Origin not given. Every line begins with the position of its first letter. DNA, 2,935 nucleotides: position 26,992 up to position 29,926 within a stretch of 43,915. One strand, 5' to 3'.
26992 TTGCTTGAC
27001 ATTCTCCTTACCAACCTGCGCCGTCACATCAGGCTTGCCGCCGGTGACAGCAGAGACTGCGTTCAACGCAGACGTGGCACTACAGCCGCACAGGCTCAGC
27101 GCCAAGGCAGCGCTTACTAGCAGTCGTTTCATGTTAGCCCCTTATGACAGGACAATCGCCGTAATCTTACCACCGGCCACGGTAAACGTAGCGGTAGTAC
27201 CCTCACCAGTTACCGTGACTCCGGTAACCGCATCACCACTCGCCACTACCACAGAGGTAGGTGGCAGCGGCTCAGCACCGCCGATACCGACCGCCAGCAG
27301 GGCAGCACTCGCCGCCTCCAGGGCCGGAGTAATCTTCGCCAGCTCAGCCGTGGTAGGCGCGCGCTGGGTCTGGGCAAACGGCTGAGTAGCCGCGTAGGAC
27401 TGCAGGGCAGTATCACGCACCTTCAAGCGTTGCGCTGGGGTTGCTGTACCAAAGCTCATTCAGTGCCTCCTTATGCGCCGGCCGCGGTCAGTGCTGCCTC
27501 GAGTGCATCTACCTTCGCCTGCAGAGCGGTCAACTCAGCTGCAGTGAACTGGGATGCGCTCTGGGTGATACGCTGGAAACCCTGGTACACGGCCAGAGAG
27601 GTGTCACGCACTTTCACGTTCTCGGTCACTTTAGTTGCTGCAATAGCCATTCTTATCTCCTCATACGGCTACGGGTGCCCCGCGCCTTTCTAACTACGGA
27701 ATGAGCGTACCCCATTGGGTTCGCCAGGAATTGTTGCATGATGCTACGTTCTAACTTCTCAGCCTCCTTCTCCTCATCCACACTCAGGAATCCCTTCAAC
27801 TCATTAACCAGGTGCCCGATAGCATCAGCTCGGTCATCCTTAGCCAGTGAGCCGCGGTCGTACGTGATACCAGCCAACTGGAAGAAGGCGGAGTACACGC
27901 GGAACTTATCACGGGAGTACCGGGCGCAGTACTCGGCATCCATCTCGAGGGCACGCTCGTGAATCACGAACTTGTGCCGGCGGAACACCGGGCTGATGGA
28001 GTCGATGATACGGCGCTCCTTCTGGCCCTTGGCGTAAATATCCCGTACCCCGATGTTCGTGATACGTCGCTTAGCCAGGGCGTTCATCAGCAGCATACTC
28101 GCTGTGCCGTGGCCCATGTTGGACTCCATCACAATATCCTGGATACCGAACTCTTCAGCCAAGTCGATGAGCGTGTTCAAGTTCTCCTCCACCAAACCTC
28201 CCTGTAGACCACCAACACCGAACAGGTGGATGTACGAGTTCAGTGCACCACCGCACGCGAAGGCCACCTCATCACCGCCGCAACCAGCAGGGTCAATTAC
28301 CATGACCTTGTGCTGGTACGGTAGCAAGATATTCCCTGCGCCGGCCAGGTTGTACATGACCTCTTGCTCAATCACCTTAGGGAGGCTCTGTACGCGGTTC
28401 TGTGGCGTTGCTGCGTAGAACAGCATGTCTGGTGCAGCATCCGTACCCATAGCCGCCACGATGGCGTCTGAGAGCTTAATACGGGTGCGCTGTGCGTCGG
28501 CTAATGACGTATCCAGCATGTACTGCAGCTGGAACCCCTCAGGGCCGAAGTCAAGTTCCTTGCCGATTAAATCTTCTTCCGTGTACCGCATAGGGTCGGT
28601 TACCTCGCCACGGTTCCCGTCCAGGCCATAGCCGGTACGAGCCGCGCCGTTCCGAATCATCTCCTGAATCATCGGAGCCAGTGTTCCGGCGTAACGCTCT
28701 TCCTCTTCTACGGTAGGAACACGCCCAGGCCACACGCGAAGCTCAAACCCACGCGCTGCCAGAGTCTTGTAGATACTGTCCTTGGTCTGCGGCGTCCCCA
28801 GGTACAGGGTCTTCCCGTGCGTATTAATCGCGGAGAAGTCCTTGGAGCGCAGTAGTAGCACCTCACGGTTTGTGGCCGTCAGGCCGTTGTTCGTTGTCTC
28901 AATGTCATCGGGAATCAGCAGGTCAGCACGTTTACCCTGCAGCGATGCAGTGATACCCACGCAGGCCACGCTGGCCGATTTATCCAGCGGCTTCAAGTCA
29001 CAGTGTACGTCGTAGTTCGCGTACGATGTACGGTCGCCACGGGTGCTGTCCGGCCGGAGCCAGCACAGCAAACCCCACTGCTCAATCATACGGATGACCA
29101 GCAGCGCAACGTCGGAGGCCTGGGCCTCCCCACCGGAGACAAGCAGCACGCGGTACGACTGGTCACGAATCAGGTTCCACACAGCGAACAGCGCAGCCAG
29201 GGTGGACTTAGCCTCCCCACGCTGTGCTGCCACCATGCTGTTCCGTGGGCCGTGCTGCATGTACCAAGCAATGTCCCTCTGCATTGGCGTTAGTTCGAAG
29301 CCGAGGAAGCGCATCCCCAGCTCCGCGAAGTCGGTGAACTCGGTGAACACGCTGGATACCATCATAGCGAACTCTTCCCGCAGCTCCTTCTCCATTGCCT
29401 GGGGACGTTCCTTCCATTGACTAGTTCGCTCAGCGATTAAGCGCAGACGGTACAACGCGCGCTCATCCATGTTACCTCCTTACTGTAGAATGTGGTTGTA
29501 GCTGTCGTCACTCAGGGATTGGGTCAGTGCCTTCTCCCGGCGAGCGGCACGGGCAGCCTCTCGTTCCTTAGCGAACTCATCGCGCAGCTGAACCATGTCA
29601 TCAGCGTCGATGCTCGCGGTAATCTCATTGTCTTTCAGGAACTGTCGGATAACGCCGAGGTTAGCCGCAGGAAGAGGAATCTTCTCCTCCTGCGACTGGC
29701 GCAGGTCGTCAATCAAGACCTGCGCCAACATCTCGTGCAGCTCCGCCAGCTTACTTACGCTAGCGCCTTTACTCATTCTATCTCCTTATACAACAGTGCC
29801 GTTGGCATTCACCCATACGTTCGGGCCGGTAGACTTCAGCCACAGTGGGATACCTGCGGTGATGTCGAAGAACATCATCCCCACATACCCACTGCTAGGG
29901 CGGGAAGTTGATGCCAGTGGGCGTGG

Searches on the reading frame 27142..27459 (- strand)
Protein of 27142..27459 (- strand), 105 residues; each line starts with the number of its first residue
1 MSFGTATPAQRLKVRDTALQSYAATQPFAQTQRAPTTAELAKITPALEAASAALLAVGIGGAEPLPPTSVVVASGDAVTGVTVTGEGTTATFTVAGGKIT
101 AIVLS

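Call 12: search_protein_families(library=phrogs, proteins=[window:27142-27459:-], max_evalue=0.001)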
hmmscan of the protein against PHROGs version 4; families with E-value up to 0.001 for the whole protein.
window:27142-27459:- (105 aa): 2 families
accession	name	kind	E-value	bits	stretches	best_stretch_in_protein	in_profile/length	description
phrog_9732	-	unknown function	3.5e-16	61.1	2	65-105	143-183/183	-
phrog_16106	-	unknown function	9.1e-06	26.6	1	56-104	52-100/101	-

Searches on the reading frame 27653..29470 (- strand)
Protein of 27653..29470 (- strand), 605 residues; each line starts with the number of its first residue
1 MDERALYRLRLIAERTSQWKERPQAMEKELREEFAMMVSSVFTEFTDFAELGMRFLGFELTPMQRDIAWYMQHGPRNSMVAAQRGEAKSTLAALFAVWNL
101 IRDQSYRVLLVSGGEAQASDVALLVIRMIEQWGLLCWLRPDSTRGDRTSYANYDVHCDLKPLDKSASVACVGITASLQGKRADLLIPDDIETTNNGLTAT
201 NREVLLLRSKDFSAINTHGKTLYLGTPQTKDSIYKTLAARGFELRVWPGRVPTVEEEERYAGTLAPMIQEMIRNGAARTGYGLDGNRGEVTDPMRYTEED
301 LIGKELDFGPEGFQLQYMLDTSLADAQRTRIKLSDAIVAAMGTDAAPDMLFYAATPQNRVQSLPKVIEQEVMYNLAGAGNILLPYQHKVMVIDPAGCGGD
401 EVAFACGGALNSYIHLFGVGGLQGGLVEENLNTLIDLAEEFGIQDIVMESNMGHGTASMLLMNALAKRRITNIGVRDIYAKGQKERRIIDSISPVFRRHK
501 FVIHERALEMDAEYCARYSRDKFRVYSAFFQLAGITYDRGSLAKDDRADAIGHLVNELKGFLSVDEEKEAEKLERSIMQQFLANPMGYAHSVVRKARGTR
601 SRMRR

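Call 12: search_protein_families(library=phrogs, proteins=[window:27653-29470:-], max_evalue=0.001)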
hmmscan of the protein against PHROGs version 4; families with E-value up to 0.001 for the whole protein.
window:27653-29470:- (605 aa): 4 families
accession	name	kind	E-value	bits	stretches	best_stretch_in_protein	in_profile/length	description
phrog_17672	-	head and packaging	3.6e-110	369.6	1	25-396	16-389/395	terminase large subunit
phrog_38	-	head and packaging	2.5e-106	358.1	1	15-578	244-719/760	terminase large subunit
phrog_15524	-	head and packaging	1.6e-54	186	1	387-595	4-212/249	terminase large subunit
phrog_4758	-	head and packaging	2.6e-07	31.2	1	76-231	58-211/243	terminase large subunit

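Call 19: find_related_loci(query=window:27653-29470:-, collection=viral_contigs, flank=10000)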
Query window:27653-29470:- (605 aa) in viral_contigs; peptide patterns used: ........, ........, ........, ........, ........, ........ (x = any residue, [..] = any of these).
15 stretches matched a pattern; 6 encode a relative of the query (tblastn E <= 1e-3); 6 distinct loci.
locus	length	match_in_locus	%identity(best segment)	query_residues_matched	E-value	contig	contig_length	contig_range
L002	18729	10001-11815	91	1-605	0e+0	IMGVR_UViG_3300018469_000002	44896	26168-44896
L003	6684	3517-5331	90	1-605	0e+0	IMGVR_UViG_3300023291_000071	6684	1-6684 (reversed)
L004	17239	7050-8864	86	1-605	0e+0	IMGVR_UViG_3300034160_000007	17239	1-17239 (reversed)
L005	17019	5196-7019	61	1-600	0e+0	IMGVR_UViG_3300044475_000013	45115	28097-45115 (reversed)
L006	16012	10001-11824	54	3-602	0e+0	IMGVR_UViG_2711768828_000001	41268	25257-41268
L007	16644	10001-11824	53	3-602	0e+0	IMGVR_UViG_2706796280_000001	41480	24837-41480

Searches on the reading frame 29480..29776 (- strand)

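Call 12: search_protein_families(library=phrogs, proteins=[window:29480-29776:-], max_evalue=0.001)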
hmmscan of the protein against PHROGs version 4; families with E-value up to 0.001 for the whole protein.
window:29480-29776:- (98 aa): 2 families
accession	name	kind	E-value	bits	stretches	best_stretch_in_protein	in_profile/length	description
phrog_891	-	head and packaging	3.7e-28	98.9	1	1-88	5-94/106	terminase small subunit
phrog_34686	-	unknown function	0.00026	22.1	1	6-80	32-102/123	-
